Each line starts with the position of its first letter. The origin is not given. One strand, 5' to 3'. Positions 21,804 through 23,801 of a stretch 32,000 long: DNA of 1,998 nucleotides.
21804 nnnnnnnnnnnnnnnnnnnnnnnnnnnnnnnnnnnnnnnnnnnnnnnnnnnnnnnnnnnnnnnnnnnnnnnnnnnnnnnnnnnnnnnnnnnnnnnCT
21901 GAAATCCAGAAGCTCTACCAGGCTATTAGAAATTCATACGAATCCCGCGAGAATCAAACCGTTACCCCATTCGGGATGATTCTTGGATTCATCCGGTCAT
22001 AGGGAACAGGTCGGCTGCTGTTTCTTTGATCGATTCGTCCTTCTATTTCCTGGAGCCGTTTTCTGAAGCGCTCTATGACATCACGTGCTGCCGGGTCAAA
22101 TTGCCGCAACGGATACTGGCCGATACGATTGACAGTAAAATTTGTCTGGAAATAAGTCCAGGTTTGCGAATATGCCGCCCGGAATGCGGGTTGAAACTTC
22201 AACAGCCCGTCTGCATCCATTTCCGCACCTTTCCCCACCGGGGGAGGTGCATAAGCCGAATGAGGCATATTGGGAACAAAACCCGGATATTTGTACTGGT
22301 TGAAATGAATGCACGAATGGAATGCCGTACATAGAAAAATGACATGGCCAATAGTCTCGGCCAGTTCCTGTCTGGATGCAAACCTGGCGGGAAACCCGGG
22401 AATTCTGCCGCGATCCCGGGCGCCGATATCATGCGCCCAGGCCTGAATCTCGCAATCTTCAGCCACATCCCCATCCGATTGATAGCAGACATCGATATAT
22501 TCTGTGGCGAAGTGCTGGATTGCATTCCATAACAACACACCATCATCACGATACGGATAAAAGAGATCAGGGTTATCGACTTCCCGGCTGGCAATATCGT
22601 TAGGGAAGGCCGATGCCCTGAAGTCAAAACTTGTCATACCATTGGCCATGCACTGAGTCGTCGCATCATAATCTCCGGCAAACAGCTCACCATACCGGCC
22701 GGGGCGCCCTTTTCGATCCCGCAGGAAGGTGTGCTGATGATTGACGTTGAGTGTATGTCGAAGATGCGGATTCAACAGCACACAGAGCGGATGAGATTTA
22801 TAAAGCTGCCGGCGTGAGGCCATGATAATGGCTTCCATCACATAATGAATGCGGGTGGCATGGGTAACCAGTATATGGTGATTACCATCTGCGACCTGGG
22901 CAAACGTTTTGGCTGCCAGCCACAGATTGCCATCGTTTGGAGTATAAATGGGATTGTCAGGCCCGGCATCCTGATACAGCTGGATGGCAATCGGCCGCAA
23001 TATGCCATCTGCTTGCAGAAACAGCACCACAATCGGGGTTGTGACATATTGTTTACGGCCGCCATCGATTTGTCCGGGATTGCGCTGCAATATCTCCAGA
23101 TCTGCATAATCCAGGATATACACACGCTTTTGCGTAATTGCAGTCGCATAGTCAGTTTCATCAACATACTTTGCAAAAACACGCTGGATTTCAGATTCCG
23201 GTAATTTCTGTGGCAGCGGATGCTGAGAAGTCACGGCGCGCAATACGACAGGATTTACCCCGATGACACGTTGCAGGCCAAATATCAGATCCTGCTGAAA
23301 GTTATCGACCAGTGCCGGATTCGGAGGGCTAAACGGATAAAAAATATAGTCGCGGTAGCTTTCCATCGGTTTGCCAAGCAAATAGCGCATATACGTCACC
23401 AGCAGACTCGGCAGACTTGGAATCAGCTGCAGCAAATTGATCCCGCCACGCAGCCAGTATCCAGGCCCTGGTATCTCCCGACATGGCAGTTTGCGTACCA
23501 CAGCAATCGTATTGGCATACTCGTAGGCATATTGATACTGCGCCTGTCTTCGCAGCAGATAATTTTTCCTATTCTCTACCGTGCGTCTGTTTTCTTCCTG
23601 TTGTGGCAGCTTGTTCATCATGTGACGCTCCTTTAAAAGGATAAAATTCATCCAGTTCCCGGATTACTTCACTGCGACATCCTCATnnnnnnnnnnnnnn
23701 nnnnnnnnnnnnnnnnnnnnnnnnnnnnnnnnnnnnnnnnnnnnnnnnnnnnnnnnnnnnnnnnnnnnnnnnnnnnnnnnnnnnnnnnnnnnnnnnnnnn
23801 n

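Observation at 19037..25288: Three different fatty-acid dioxygenase families encoded back-to-back on one strand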

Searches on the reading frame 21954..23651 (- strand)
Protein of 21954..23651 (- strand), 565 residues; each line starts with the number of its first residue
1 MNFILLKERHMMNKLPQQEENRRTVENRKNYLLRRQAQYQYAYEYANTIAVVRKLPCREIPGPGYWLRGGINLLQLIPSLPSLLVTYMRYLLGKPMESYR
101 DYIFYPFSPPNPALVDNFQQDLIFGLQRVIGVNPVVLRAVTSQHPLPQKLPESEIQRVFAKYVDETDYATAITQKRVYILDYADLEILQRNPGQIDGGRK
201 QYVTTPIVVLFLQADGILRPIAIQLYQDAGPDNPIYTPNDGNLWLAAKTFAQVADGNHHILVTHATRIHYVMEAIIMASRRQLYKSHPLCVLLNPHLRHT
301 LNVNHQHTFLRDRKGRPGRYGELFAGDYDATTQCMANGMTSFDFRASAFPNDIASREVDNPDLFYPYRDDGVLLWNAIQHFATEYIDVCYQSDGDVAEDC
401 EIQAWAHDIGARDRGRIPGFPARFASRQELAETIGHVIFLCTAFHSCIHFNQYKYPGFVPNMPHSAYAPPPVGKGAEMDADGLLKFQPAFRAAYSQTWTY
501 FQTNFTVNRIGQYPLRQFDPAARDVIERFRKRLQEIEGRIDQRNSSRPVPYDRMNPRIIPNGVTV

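Call 3: search_protein_families(library=pfam, proteins=[window:21954-23651:-], max_evalue=0.01)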
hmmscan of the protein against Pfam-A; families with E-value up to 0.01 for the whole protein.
window:21954-23651:- (565 aa): 1 family
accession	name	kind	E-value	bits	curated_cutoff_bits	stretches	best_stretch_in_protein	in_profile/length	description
PF00305.24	Lipoxygenase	-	8.7e-58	196.8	23.6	1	117-547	190-655/673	Lipoxygenase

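Call 7: search_solved_structures(query=window:21954-23651:-, max_evalue=0.001, show_alignments=3)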
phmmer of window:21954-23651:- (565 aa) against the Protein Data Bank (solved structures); distinct sequences matched with E-value up to 0.001: 55.
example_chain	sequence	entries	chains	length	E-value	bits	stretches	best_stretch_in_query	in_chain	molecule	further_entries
5med_A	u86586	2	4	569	4.6e-73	249.8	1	26-564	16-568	Arachidonate 15-lipoxygenase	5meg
5mee_A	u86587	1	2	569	5e-73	249.7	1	26-564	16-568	Arachidonate 15-lipoxygenase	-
5mef_A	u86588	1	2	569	6.2e-73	249.4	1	26-564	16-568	Arachidonate 15-lipoxygenase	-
3o8y_A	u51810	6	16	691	6.5e-66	226.2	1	24-564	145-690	Arachidonate 5-lipoxygenase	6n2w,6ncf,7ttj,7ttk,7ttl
3v98_A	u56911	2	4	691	6.6e-66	226.2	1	24-564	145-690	Arachidonate 5-lipoxygenase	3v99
3v92_B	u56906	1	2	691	1.7e-65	224.8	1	24-564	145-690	Arachidonate 5-lipoxygenase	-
7laf_A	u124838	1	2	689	1.2e-61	212.1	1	108-565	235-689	Polyunsaturated fatty acid lipoxygenase ALOX15B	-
4nre_A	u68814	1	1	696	1.3e-61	212.1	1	108-565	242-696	Arachidonate 15-lipoxygenase B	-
8viy_A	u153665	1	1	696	1.7e-61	211.6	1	108-565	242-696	Polyunsaturated fatty acid lipoxygenase ALOX15B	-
5lc8_A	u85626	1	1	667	2.5e-61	211.1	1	112-562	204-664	Arachidonate 15-lipoxygenase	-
4g32_A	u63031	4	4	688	2.5e-61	211.1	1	112-562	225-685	15S-LIPOXYGENASE | Arachidonate 15-lipoxygenase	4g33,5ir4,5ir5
4rpe_A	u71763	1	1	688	2.7e-61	211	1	112-562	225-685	Linoleate 9/13-lipoxygenase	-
3fg4_A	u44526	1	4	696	3.8e-60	207.2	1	97-564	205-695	Allene oxide synthase-lipoxygenase protein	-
3fg3_A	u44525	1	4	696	6.8e-60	206.3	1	97-564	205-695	Allene oxide synthase-lipoxygenase protein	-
3fg1_A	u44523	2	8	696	6.9e-60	206.3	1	97-564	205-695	Allene oxide synthase-lipoxygenase protein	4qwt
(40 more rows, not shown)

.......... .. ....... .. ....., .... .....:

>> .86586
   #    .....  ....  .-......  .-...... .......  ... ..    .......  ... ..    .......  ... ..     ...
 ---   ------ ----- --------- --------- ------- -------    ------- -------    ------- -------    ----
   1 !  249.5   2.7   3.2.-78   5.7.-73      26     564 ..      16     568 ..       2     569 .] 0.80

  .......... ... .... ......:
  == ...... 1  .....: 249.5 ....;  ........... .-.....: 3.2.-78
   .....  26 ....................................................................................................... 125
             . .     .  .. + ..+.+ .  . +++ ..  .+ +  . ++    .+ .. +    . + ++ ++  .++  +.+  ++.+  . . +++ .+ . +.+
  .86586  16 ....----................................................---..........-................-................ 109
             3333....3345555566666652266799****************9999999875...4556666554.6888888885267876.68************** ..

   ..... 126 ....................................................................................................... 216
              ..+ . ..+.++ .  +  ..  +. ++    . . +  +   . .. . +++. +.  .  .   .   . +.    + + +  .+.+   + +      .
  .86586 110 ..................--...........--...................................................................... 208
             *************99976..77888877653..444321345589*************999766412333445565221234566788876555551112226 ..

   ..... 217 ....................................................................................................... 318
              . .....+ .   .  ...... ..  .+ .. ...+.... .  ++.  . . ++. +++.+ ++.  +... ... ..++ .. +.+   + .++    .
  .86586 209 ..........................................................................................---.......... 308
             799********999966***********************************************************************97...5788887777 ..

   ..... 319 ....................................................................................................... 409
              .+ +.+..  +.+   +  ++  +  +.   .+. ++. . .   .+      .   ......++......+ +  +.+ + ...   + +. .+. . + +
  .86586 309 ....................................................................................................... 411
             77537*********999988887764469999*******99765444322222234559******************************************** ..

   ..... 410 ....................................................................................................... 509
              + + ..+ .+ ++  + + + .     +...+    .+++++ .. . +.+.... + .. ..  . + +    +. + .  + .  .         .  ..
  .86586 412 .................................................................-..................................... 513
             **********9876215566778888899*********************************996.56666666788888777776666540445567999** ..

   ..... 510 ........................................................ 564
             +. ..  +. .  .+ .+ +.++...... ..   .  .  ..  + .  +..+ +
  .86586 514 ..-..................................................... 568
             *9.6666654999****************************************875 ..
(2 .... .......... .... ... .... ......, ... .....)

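Call 55: find_related_loci(query=A3, collection=metagenome_contigs, flank=6000)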
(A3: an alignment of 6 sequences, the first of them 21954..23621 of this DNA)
Query A3 (555 aa) in metagenome_contigs; peptide patterns used: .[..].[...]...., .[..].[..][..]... (x = any residue, [..] = any of these).
279 stretches matched a pattern; 12 encode a relative of the query (tblastn E <= 1e-3); 12 distinct loci.
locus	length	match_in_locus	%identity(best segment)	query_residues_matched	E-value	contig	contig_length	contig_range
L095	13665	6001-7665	99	1-555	0e+0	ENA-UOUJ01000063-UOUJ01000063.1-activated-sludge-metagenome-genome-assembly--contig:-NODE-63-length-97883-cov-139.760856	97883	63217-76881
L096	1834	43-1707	89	1-555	0e+0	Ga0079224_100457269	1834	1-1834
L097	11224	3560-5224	83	1-555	0e+0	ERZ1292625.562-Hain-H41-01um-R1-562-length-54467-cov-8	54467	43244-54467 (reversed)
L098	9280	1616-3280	82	1-555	0e+0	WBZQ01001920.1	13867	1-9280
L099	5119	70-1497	71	81-555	0e+0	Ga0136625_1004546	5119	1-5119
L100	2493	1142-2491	70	1-449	0e+0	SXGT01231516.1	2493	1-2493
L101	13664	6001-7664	90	1-555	0e+0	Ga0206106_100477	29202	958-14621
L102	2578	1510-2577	72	5-359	6e-179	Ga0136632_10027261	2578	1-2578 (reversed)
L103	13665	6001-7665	97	1-555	0e+0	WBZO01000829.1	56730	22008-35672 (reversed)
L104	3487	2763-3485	71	16-255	5e-111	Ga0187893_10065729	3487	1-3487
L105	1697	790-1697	80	1-342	6e-112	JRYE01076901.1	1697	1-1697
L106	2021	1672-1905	59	5-82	1e-17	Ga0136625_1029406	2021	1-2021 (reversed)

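Call 61: search_protein_families(library=pfam, proteins=[L104:761-2686:+], max_evalue=1)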
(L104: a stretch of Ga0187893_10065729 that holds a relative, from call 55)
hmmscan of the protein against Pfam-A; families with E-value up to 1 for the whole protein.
L104:761-2686:+ (641 aa): 3 families
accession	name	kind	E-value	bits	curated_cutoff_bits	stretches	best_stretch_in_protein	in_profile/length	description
PF21419.2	RoxA-like_Cyt-c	-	5.5e-18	64.7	26.7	1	536-574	1-38/39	RoxA-like, cytochrome c-like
PF13442.11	Cytochrome_CBB3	-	1.8e-06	28.6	27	1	405-437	2-33/68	Cytochrome C oxidase, cbb3-type, subunit III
PF00034.26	Cytochrom_C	-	2.6e-06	29.1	21.3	0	608-641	53-89/90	Cytochrome c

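Call 63: search_solved_structures(query=L104:761-2686:+, max_evalue=1, show_alignments=0)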
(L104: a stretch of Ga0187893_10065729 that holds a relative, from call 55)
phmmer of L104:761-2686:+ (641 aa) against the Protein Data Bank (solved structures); distinct sequences matched with E-value up to 1: 1.
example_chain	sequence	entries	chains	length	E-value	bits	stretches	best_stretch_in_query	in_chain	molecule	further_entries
4b2n_A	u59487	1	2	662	1.5e-09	39.8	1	528-569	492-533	70 KDA PROTEIN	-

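Call 79: search_protein_families(library=ncbifam, proteins=[L104:761-2686:+, window:21954-23621:-], max_evalue=0.01)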
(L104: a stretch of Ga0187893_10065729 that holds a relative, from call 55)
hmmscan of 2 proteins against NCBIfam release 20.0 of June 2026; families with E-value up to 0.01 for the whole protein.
L104:761-2686:+ (641 aa): 4 families
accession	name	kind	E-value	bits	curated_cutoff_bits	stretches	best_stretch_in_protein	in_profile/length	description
NF040606.1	CytoC_perox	subfamily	2.7e-158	528.4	150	1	85-640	1-524/524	di-heme-cytochrome C peroxidase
NF050034.1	RoxB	equivalog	1.5e-19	69.9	900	2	533-569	477-513/652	rubber dioxygenase RoxB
NF051462.1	RoxC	equivalog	4.5e-19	68.1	900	2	417-571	549-686/812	putative rubber dioxygenase RoxC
NF050033.2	RoxA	exception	1.4e-13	50.3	1000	1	529-569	504-544/673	rubber dioxygenase RoxA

window:21954-23621:- (555 aa): 0 families

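Call 84: find_homologous_proteins(query=window:21954-23621:-, max_evalue=1e-20)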
Query window:21954-23621:- (555 aa): 199 proteins with E <= 1e-20 among 6378 candidates; the best 120 are listed.
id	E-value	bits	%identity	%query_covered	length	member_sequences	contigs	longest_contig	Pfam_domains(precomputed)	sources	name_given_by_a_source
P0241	0.0e+0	1288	99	100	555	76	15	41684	PF00305.25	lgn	-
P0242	0.0e+0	1194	91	100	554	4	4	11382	PF00305.25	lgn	-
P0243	0.0e+0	1192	91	100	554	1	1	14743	PF00305.25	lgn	-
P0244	0.0e+0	1191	91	100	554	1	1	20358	PF00305.25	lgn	-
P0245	0.0e+0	1185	91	100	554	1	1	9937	PF00305.25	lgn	-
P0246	0.0e+0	1113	84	100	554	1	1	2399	PF00305.25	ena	-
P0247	0.0e+0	1106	84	100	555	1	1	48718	PF00305.25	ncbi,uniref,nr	ncbi:lipoxygenase family protein [Nitrosomonas communis]|uniref:lipoxygenase family protein n=1 Tax=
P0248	0.0e+0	1105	84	100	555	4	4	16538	PF00305.25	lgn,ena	-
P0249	0.0e+0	1104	84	100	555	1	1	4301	PF00305.25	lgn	-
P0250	0.0e+0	1102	84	100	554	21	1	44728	PF00305.25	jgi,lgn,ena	-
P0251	0.0e+0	1102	83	100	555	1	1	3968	PF00305.25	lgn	-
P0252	0.0e+0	1097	84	100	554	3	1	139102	PF00305.25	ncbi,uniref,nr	ncbi:lipoxygenase family protein [Nitrosomonas communis]|uniref:Arachidonate 15-lipoxygenase n=1 Tax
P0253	0.0e+0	1089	83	100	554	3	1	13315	PF00305.25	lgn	-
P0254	0.0e+0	1085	82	100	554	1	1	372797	PF00305.25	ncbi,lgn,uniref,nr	ncbi:lipoxygenase family protein [Nitrosomonas sp. Nm58]|uniref:lipoxygenase family protein n=1 Tax=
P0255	0.0e+0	1079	82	100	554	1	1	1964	PF00305.25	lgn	-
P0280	1.0e-271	921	71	100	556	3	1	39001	PF00305.25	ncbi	ncbi:lipoxygenase family protein [Methylomonas sp. MgM2]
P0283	3.3e-269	912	69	100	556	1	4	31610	PF00305.25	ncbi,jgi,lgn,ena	-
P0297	2.4e-142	493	43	100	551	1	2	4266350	PF00305.25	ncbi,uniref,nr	ncbi:lipoxygenase family protein [Beggiatoa leptomitoformis]|uniref:Lipoxygenase n=1 Tax=Beggiatoa l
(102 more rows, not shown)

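Call 85: find_encoding_contigs(protein=P0297, flank=8000, max_places=1)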
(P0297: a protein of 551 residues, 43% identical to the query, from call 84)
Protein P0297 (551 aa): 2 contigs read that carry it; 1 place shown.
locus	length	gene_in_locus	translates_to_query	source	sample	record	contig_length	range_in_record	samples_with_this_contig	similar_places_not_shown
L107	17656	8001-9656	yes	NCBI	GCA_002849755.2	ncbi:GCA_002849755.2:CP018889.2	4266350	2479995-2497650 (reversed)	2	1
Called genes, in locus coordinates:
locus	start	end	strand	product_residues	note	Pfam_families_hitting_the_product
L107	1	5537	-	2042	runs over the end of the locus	PF00069:Pkinase, PF07714:PK_Tyr_Ser-Thr, PF13191:AAA_16, PF01590:GAF, PF13185:GAF_2, PF00512:HisKA, PF02518:HATPase_c, PF00072:Response_reg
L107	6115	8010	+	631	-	PF00034:Cytochrom_C (faint), PF21419:RoxA-like_Cyt-c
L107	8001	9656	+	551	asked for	PF00305:Lipoxygenase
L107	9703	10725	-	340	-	PF01636:APH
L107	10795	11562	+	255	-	PF03372:Exo_endo_phos, PF14529:Exo_endo_phos_2 (weak)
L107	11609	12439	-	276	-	PF12784:PDDEXK_2, PF27070:HTH_Rpn_C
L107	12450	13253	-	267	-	PF12784:PDDEXK_2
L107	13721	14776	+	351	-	PF03444:WHD_HrcA (weak), PF01628:HrcA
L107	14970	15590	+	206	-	PF01025:GrpE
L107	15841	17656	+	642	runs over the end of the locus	PF00012:HSP70, PF06723:MreB_Mbl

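Call 86: find_encoding_contigs(protein=P0280, flank=8000, max_places=1)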
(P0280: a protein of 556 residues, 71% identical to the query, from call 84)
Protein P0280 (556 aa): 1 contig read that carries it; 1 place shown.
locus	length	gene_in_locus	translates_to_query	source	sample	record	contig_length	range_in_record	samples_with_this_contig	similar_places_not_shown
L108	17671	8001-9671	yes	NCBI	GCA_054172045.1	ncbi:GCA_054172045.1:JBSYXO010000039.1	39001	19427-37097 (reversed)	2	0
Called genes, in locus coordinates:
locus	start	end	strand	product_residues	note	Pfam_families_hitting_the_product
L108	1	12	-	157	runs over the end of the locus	PF07007:LprI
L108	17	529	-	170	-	PF00959:Phage_lysozyme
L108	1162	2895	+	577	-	PF00390:malic, PF03949:Malic_M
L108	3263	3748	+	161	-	PF16694:Cytochrome_P460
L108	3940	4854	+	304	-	PF00294:PfkB, PF08543:Phos_pyr_kin (weak)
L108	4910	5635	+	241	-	PF00106:adh_short, PF13561:adh_short_C2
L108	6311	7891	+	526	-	PF03098:An_peroxidase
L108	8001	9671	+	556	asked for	PF00305:Lipoxygenase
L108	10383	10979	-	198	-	PF14103:DUF4276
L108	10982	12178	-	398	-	PF02463:SMC_N (weak), PF11398:DUF2813 (faint), PF13175:AAA_15, PF13476:AAA_23 (weak), PF13304:AAA_21, PF13175:AAA_15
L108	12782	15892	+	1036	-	PF14850:Pro_dh-DNA_bdg, PF01619:Pro_dh, PF00171:Aldedh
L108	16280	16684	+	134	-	-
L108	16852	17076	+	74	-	-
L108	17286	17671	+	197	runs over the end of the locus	PF14512:TM1586_NiRdase (weak), PF00881:Nitroreductase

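Call 87: find_encoding_contigs(protein=P0283, flank=8000, max_places=1)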
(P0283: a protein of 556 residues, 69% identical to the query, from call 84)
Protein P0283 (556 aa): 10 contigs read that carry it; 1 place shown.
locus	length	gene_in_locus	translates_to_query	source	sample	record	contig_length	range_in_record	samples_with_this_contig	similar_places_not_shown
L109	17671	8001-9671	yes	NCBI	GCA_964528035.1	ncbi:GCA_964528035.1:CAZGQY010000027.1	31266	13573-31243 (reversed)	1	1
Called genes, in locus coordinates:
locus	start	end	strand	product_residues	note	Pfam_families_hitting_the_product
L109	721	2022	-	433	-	PF00390:malic, PF03949:Malic_M (weak)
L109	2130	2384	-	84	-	PF21175:RecR_C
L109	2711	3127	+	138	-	PF13193:AMP-binding_C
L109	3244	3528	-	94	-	PF03992:ABM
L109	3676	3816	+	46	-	-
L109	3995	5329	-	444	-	PF07992:Pyr_redox_2, PF00070:Pyr_redox (weak)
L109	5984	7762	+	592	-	PF13442:Cytochrome_CBB3 (faint), PF21419:RoxA-like_Cyt-c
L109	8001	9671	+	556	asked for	PF00305:Lipoxygenase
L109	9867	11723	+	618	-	PF00034:Cytochrom_C (faint), PF13442:Cytochrome_CBB3 (faint), PF21419:RoxA-like_Cyt-c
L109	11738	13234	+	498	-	PF13442:Cytochrome_CBB3 (faint), PF00034:Cytochrom_C (faint), PF21419:RoxA-like_Cyt-c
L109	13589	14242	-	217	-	PF00027:cNMP_binding, PF13545:HTH_Crp_2, PF00325:Crp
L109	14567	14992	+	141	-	PF02566:OsmC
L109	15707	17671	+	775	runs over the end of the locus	PF14814:UB2H, PF00912:Transgly, PF00905:Transpeptidase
